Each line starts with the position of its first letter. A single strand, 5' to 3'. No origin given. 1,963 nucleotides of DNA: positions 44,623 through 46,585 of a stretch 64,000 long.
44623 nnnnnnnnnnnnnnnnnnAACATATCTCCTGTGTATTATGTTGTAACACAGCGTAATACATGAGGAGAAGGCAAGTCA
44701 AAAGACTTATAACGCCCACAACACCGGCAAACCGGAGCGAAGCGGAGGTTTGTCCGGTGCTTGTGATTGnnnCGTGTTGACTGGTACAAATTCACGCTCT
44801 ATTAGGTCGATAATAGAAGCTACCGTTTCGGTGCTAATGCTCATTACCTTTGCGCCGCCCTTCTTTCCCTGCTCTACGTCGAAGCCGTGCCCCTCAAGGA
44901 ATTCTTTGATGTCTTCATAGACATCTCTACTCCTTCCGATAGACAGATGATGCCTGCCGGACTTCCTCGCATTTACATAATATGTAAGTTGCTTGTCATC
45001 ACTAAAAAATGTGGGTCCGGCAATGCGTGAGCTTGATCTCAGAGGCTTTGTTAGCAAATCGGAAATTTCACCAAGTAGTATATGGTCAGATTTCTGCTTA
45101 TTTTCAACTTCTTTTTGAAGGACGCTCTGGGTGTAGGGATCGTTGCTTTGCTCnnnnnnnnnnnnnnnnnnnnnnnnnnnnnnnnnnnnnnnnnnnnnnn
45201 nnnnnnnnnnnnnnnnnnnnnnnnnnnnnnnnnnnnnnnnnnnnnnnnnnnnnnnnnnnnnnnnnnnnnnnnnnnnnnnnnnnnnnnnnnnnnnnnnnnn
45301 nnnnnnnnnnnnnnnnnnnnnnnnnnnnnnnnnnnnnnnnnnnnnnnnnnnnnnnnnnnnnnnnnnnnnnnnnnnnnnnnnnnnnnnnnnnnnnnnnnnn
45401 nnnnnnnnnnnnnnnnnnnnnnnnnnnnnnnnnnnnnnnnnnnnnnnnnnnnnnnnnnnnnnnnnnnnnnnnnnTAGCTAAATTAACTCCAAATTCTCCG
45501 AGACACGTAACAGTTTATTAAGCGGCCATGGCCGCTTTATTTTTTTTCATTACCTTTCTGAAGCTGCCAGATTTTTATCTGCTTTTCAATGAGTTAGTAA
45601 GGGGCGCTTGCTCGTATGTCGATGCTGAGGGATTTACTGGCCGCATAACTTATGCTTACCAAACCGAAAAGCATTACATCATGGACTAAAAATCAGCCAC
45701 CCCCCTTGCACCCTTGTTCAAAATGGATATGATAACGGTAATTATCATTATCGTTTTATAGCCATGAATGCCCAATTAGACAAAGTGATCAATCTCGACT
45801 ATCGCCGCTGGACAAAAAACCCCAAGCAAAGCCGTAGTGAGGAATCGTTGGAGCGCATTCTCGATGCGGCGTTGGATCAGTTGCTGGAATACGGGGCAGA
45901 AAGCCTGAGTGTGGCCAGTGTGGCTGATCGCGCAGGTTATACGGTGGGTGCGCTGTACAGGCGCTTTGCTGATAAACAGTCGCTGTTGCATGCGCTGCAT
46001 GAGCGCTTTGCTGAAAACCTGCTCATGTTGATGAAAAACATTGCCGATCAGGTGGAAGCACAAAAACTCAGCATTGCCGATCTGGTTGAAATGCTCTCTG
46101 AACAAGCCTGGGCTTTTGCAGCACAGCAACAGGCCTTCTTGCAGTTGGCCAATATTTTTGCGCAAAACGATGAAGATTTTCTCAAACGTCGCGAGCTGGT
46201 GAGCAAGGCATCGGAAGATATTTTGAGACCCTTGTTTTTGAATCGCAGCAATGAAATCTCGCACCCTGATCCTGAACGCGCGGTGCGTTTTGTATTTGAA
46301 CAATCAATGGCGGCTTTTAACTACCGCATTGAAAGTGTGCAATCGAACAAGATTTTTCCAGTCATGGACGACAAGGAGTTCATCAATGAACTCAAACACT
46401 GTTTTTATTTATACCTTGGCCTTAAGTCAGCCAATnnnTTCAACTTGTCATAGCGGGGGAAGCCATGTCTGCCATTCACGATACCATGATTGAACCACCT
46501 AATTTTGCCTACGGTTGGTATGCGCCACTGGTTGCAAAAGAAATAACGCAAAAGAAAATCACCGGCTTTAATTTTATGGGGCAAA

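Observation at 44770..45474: Single-gene GIY-YIG/T5orf172 cassette as a candidate compact defence or nuclease function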

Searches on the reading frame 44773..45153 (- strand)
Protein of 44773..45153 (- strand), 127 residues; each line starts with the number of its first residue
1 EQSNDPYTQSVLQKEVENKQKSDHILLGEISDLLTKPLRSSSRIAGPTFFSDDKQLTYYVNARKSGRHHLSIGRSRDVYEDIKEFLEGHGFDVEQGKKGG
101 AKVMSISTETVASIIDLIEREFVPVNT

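Call 29: search_protein_representatives(alignment_id=A2)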
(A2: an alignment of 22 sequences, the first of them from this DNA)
Query: 22 sequences, 125 profile positions. Proteins with E-value up to 0.001 (for the whole library): 23; up to 1e-10: 16; up to 1e-30: 6. The best 23 are listed.
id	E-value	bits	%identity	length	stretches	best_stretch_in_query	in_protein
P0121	2.4e-48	179.6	-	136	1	1-124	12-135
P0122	8.7e-42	158.5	-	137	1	1-120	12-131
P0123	1.1e-41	158.2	-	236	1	3-123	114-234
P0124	4.2e-39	149.8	-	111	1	20-124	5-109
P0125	7.6e-33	129.6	-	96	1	1-83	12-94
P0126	2.1e-32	128.1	-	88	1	38-124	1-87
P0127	3.4e-26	108.1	-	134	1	1-122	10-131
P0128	4.1e-26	107.8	-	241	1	1-124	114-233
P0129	1.3e-21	93.2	-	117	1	17-124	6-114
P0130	7.8e-18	81.1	-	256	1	5-124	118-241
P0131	7.9e-17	77.8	-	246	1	15-123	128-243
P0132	9.8e-17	77.5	-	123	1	13-123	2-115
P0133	1.6e-15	73.6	-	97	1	2-53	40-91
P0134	3.4e-14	69.3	-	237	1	2-123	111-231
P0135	6.3e-14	68.4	-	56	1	68-122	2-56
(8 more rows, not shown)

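Call 41: predict_structure(alignment_id=A2)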
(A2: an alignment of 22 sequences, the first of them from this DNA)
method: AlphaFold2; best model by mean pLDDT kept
length: 127 residues; sequences in the alignment: 22
mean_pLDDT: 88.1   pTM: 0.77
mean pLDDT of the five models: 88.1, 87.7, 86.7, 86.6, 85.9
residues with pLDDT >= 90: 79; 70-90: 38; 50-70: 8; < 50: 2
segments of 3 or more residues with pLDDT < 50: none
pLDDT, mean of each block of 10 residues (from residue 1): 67 71 85 94 91 93 92 92 95 92 96 96 78
secondary structure, 60 per line:
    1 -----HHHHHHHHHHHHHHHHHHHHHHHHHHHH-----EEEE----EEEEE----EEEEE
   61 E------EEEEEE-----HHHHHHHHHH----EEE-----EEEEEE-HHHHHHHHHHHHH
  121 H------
elements in order: H6-33 E39-42 E47-51 E56-61 E68-73 H79-88 E93-95 E101-106 H108-121

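Call 44: fold_search(model_id=the predicted structure, library=pdb)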
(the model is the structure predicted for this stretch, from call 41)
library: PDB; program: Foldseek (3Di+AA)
matches with E <= 10: 835; with E <= 0.001: 0
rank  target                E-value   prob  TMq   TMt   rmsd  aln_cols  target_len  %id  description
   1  5jlt_D                5.7e-03  1.00  0.46  0.52   4.4       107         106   12  The crystal structure of the bacteriophage T4 MotA C-terminal domain in complex with dsDNA reveals a novel protein-DNA (released 2017-05-03)
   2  1kaf_D                1.0e-02  0.98  0.42  0.49   4.6       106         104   14  DNA Binding Domain Of The Phage T4 Transcription Factor MotA (AA105-211) (released 2001-11-21)
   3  1kaf_E                1.2e-02  0.96  0.41  0.47   5.3       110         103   15  DNA Binding Domain Of The Phage T4 Transcription Factor MotA (AA105-211) (released 2001-11-21)
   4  1kaf_A                1.6e-02  0.98  0.45  0.51   4.5       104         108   13  DNA Binding Domain Of The Phage T4 Transcription Factor MotA (AA105-211) (released 2001-11-21)
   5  5jlt_A                4.8e-02  0.95  0.46  0.49   4.2       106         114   11  The crystal structure of the bacteriophage T4 MotA C-terminal domain in complex with dsDNA reveals a novel protein-DNA (released 2017-05-03)
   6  3kxy_B                4.8e-02  0.75  0.40  0.39   6.5       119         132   10  Crystal Structure of the ExsC-ExsE Complex (released 2010-06-30)
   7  3kxy_D                5.1e-02  0.75  0.41  0.40   6.4       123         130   13  Crystal Structure of the ExsC-ExsE Complex (released 2010-06-30)
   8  7np8_B                6.5e-02  0.94  0.37  0.09   3.9        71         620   21  Crystal structure of the Coenzyme F420-dependent sulfite reductase from Methanocaldococcus jannaschii at 2.3-A resolut (released 2022-03-23)
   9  7np8_A                6.5e-02  0.91  0.33  0.09   4.8        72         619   15  Crystal structure of the Coenzyme F420-dependent sulfite reductase from Methanocaldococcus jannaschii at 2.3-A resolut (released 2022-03-23)
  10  5jlt_C                6.9e-02  0.66  0.36  0.39   7.0       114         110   10  The crystal structure of the bacteriophage T4 MotA C-terminal domain in complex with dsDNA reveals a novel protein-DNA (released 2017-05-03)
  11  1ttw_A                6.9e-02  0.66  0.40  0.42   6.5       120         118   14  Crystal structure of the Yersinia Pestis type III secretion chaperone SycH in complex with a stable fragment of YscM2 (released 2004-08-31)
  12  3kxy_A                7.4e-02  0.60  0.38  0.37   6.8       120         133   12  Crystal Structure of the ExsC-ExsE Complex (released 2010-06-30)
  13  4z2c_B                8.4e-02  0.63  0.34  0.11   5.9        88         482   11  Quinolone(Moxifloxacin)-DNA cleavage complex of gyrase from S. pneumoniae (released 2016-09-14)
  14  9ux0_B                8.9e-02  0.63  0.38  0.37   6.8       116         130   16  Crystal structure of the virulence effector VepA in complex with its secretion chaperone VecA (released 2025-06-25)
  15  6k4y_M                1.0e-01  0.35  0.32  0.22   9.5       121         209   14  CryoEM structure of sigma appropriation complex (released 2019-08-07)
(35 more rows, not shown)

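Call 66: search_solved_structures(query=A2, max_evalue=10, show_alignments=2)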
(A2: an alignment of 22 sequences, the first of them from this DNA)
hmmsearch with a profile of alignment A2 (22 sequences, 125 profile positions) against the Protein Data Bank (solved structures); distinct sequences matched with E-value up to 10: 6.
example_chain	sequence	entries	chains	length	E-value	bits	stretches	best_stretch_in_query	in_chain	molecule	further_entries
6r4h_A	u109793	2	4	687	0.95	12.9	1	78-100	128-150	Glutamine--fructose-6-phosphate aminotransferase [isomerizing] 1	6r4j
6zmk_A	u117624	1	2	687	0.96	12.9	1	78-100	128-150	Glutamine--fructose-6-phosphate aminotransferase [isomerizing] 1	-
6r4i_A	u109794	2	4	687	0.96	12.9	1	78-100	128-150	Glutamine--fructose-6-phosphate aminotransferase [isomerizing] 1 | Glutamine--fructose-6-phosphate-aminotransferase [isomerizing] 1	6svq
7ndl_A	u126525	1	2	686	0.96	12.9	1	78-100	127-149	Isoform 2 of Glutamine-fructose-6-phosphate aminotransferase [isomerizing] 1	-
6r4e_A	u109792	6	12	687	0.96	12.9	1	78-100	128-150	Glutamine--fructose-6-phosphate aminotransferase [isomerizing] 1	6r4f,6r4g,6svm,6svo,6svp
6zmj_A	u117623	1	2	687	0.96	12.9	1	78-100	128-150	Glutamine--fructose-6-phosphate aminotransferase [isomerizing] 1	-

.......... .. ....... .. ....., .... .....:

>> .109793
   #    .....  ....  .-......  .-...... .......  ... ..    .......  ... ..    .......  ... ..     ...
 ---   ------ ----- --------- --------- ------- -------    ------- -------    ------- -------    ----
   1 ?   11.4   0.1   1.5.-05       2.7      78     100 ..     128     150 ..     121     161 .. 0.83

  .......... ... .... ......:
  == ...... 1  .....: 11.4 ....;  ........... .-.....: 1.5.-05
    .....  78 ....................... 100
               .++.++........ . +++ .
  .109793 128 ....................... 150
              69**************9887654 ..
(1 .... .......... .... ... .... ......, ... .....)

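Call 67: search_protein_families(library=pfam, alignment_id=A2, max_evalue=1)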
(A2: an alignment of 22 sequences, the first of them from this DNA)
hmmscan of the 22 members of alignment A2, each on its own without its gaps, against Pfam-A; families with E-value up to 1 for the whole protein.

A. member 1, seq(127 aa): 2 families
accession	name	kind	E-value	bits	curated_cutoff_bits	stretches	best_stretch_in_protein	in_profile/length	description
PF07676.18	PD40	-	0.053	14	20.9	1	35-67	2-33/38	WD40-like Beta Propeller Repeat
PF05692.17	Myco_haema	-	0.081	12.3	25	1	12-71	277-338/429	Mycoplasma haemagglutinin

B. families by the number of members that match (of 22 scanned): 12 families
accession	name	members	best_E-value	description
PF05692.17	Myco_haema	3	0.048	Mycoplasma haemagglutinin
PF10281.14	Ish1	3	0.087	Putative nuclear envelope organisation protein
PF07676.18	PD40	2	0.0024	WD40-like Beta Propeller Repeat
PF12229.13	PG_binding_4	2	0.017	Putative peptidoglycan binding domain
PF14555.12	UBA_4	1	0.016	UBA-like domain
PF11373.13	DUF3175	1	0.045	Protein of unknown function (DUF3175)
PF03698.18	UPF0180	1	0.072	Uncharacterised protein family (UPF0180)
PF03197.19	FRD2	1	0.072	Bacteriophage FRD2 protein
PF12046.13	CCB1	1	0.093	Cofactor assembly of complex C subunit B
PF05908.16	Gamma_PGA_hydro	1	0.1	Poly-gamma-glutamate hydrolase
PF01628.27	HrcA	1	0.11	HrcA protein C terminal domain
PF20614.3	Mycovirus_RNAse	1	0.21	Homologues of viral RNAse III, found in viruses infecting fungi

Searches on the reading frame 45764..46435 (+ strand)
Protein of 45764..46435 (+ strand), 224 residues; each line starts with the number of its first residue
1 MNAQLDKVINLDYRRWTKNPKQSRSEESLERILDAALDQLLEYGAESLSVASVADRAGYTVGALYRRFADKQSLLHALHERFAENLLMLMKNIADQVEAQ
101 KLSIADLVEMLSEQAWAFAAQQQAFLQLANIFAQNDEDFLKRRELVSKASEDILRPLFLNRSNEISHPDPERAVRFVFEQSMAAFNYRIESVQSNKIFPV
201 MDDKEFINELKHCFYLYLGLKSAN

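Call 61: list_cluster_members(proteins=[P0001, window:45764-46435:+, window:44377-44640:-, window:44093-44377:-, window:46465-47589:+])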
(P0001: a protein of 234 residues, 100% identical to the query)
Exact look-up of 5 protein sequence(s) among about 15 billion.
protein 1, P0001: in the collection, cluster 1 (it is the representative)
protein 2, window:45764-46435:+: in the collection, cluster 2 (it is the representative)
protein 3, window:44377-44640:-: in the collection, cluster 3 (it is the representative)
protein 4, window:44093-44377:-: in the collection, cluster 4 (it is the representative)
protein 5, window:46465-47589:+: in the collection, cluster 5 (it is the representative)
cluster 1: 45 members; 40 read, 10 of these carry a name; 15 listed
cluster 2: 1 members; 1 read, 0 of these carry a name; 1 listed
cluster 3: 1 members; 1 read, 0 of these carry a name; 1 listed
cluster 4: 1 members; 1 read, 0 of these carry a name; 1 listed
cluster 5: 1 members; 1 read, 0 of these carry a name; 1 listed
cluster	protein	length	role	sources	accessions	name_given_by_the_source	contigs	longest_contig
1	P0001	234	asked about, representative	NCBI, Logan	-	-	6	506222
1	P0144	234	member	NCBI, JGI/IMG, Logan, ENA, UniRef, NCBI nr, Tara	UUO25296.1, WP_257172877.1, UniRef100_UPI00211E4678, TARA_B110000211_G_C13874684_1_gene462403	GIY-YIG nuclease family protein [Colwellia sp. M166] | hypothetical protein | GIY-YIG nuclease family protein n=1 Tax=Colwellia sp. M166 TaxID=2583805 ...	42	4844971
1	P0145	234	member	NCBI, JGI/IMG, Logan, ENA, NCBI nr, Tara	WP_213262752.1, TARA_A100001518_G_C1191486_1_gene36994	hypothetical protein | GIY-YIG nuclease family protein [uncultured Halomonas sp.] | strand:+ start:42 stop:746 length:705 start_codon:yes stop_codon:yes gene_type:complete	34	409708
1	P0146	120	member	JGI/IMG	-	hypothetical protein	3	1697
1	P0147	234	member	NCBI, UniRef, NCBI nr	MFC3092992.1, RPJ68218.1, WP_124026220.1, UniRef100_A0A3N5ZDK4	GIY-YIG nuclease family protein [Alteromonas sediminis] | GIY-YIG nuclease family protein n=1 Tax=Alteromonas sediminis TaxID=2259342 ...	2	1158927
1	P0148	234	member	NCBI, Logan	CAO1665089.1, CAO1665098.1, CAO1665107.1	GIY-YIG nuclease family protein [Halomonas sp. NYA30]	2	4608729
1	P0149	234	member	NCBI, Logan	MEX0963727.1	MAG: GIY-YIG nuclease family protein [Pseudohongiellaceae bacterium]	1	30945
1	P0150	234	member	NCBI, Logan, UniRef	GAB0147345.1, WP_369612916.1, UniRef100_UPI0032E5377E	hypothetical protein McPS_00850 [Marichromatium sp. PS1] | GIY-YIG nuclease family protein n=1 Tax=Marichromatium sp. PS1 TaxID=3138932 ...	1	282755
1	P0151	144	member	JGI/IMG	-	hypothetical protein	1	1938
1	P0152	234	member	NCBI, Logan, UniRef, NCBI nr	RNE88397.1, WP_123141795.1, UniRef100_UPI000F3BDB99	GIY-YIG nuclease family protein [Marichromatium sp. AB31] | GIY-YIG nuclease family protein n=1 Tax=Marichromatium sp. AB31 TaxID=2483362 ...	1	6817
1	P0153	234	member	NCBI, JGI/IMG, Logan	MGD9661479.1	MAG: GIY-YIG nuclease family protein [Porticoccaceae bacterium] | hypothetical protein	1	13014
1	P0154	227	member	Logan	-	-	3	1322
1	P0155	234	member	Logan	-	-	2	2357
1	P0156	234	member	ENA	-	-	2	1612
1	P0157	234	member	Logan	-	-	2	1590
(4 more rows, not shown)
